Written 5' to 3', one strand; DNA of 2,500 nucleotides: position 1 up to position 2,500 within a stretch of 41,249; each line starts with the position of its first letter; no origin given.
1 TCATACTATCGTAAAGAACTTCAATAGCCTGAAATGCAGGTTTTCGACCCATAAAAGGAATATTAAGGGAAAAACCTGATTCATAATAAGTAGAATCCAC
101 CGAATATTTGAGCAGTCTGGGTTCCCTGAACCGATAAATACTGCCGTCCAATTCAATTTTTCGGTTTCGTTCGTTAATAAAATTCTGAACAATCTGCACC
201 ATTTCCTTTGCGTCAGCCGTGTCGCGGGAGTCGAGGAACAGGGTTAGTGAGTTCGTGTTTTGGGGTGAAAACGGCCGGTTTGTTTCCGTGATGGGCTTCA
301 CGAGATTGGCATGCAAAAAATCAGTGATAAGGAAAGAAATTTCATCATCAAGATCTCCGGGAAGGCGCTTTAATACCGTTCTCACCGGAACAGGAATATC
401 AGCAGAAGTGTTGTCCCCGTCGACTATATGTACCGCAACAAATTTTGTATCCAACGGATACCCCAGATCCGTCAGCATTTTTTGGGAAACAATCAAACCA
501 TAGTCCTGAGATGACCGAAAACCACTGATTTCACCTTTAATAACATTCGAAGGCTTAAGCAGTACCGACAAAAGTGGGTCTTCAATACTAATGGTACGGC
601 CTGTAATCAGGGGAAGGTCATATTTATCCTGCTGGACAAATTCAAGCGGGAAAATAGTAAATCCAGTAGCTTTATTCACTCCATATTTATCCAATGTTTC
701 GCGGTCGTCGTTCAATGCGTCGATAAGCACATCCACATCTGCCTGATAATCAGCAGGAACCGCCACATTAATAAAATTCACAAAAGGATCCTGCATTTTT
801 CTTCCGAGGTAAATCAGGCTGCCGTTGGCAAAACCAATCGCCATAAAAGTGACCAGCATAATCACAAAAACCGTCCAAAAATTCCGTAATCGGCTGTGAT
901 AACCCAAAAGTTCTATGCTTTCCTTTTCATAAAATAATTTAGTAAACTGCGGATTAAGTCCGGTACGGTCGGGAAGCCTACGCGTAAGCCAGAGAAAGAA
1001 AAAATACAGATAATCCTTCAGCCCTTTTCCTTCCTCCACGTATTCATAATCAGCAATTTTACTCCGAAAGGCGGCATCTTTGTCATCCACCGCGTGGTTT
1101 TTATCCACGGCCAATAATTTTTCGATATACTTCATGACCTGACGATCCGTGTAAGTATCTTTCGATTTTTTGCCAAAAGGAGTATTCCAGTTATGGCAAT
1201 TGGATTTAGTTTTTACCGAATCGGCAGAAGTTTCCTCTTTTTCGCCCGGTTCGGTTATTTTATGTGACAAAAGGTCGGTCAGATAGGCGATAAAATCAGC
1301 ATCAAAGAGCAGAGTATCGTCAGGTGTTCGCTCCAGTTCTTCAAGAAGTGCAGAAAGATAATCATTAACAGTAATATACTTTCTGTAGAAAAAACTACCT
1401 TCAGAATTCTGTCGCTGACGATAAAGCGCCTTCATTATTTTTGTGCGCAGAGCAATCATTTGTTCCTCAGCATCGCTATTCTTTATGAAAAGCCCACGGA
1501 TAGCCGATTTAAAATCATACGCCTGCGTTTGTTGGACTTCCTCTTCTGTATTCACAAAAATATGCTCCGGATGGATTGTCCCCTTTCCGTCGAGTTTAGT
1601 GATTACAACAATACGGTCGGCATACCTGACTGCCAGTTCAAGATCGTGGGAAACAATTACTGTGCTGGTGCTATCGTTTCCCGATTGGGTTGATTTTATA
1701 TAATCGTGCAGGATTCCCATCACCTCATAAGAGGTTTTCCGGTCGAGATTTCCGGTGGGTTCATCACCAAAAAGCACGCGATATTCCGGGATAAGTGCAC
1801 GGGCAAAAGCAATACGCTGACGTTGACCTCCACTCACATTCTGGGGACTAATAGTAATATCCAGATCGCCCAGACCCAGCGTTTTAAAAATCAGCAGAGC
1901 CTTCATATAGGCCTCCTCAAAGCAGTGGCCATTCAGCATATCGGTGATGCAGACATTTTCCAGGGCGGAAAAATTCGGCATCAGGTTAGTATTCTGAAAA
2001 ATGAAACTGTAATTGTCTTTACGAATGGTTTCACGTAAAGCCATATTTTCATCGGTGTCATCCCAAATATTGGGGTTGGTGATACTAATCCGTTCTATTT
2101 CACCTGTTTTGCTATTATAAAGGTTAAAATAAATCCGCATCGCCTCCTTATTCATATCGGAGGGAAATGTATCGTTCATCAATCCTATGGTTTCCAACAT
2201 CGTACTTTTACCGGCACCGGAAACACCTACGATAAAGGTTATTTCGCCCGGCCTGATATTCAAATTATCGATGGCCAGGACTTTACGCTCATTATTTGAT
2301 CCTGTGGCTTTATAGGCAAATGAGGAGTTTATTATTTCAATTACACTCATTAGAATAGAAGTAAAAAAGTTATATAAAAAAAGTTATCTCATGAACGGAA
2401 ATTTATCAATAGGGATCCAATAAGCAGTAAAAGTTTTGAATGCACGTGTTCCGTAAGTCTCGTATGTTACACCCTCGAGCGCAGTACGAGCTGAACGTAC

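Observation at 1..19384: A 19-kb, seven-gene co-directional surface operon that links a giant T9SS adhesin to OM barrels, a vWA protein and a MacB-like ABC transporter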

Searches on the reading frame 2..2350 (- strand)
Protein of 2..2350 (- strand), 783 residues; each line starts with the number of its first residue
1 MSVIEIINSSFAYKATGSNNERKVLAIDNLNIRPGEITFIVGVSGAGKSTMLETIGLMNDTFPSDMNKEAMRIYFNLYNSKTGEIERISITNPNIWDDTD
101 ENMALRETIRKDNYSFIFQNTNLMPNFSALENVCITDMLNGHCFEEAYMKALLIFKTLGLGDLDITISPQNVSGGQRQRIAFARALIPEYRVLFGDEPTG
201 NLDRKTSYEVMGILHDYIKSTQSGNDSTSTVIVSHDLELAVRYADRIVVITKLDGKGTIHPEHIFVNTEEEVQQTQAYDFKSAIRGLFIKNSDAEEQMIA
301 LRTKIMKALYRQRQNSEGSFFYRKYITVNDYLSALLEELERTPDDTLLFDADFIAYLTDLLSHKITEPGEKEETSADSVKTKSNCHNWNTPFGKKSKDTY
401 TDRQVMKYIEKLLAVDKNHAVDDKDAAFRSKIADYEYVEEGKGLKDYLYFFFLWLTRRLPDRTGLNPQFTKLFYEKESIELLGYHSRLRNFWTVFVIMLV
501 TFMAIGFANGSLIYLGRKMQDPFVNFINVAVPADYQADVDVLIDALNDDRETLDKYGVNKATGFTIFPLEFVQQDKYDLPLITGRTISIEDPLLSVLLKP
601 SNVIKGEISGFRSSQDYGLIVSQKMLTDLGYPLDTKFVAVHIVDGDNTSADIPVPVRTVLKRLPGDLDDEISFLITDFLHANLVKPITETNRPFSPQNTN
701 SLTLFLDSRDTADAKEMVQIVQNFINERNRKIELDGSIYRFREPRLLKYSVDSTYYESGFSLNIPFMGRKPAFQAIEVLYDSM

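Call 5: search_protein_families(library=pfam, proteins=[window:2-2350:-], max_evalue=0.01)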
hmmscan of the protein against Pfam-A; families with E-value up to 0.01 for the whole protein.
window:2-2350:- (783 aa): 4 families
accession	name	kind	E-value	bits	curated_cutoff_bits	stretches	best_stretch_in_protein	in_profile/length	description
PF00005.33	ABC_tran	-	7.8e-20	72.3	25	1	29-199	5-136/137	ABC transporter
PF13304.12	AAA_21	-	0.00073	20.1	27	1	37-111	1-101/304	AAA domain, putative AbiEii toxin, Type IV TA system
PF13476.12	AAA_23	-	0.002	19.2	27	1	33-86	16-75/201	AAA domain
PF13555.12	AAA_29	-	0.007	16.5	27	0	30-54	17-41/61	P-loop containing region of AAA domain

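Call 6: search_protein_families(library=ncbifam, proteins=[window:2-2350:-], max_evalue=0.01)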
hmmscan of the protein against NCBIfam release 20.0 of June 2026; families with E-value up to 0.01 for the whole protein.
window:2-2350:- (783 aa): 184 families (the best 25 are shown)
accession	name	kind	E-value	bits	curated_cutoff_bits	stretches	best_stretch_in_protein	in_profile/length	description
TIGR02211.1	LolD_lipo_ex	equivalog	6.4e-36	123.9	307.75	2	106-246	77-211/221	lipoprotein-releasing ABC transporter ATP-binding protein LolD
TIGR02982.1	heterocyst_DevA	subfamily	2.4e-32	112.3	295.8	1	18-250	14-214/220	ABC exporter ATP-binding subunit, DevA family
TIGR02315.1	ABC_phnC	equivalog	2.4e-32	112.3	266.1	1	19-251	12-220/243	phosphonate ABC transporter ATP-binding protein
TIGR03608.1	L_ocin_972_ABC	subfamily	4.1e-31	108.1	254.85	2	103-248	67-204/206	putative bacteriocin export ABC transporter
TIGR02673.1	FtsE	equivalog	9.4e-31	107.1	264.85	2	88-251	59-211/214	cell division ATP-binding protein FtsE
NF007826.0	PRK10535.1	equivalog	2.3e-30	105.5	966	1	11-273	12-237/648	macrolide ABC transporter ATP-binding protein/permease MacB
NF007879.0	PRK10584.1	equivalog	5.7e-29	101.5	336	1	105-247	81-217/228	putative ABC transporter ATP-binding protein YbbA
NF008639.0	PRK11629.1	equivalog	3e-28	98.8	360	1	105-246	81-216/234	lipoprotein-releasing ABC transporter ATP-binding protein LolD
NF038007.1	ABC_ATP_DarD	equivalog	1.3e-26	93.4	375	1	22-250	18-213/218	darobactin export ABC transporter ATP-binding protein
NF007027.0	PRK09493.1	equivalog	6.3e-26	91.2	379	2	105-253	71-212/240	glutamine ABC transporter ATP-binding protein GlnQ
TIGR01186.1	proV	subfamily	2.5e-25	89.4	326.6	1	28-271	12-224/363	betaine/proline/choline family ABC transporter ATP-binding protein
TIGR04521.1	ECF_ATPase_2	equivalog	3.5e-25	88.6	330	1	4-274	1-241/279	energy-coupling factor transporter ATPase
NF008428.0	PRK11264.1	equivalog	2.4e-24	85.9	406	1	20-252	14-219/250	L-cystine ABC transporter ATP-binding protein TcyN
TIGR03005.1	ectoine_ehuA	equivalog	1.2e-23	83.6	345.4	1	23-275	14-245/252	ectoine/hydroxyectoine ABC transporter ATP-binding protein EhuA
TIGR00972.1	3a0107s01c2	equivalog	2.3e-23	82.8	343.2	1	20-277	12-241/248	phosphate ABC transporter ATP-binding protein PstB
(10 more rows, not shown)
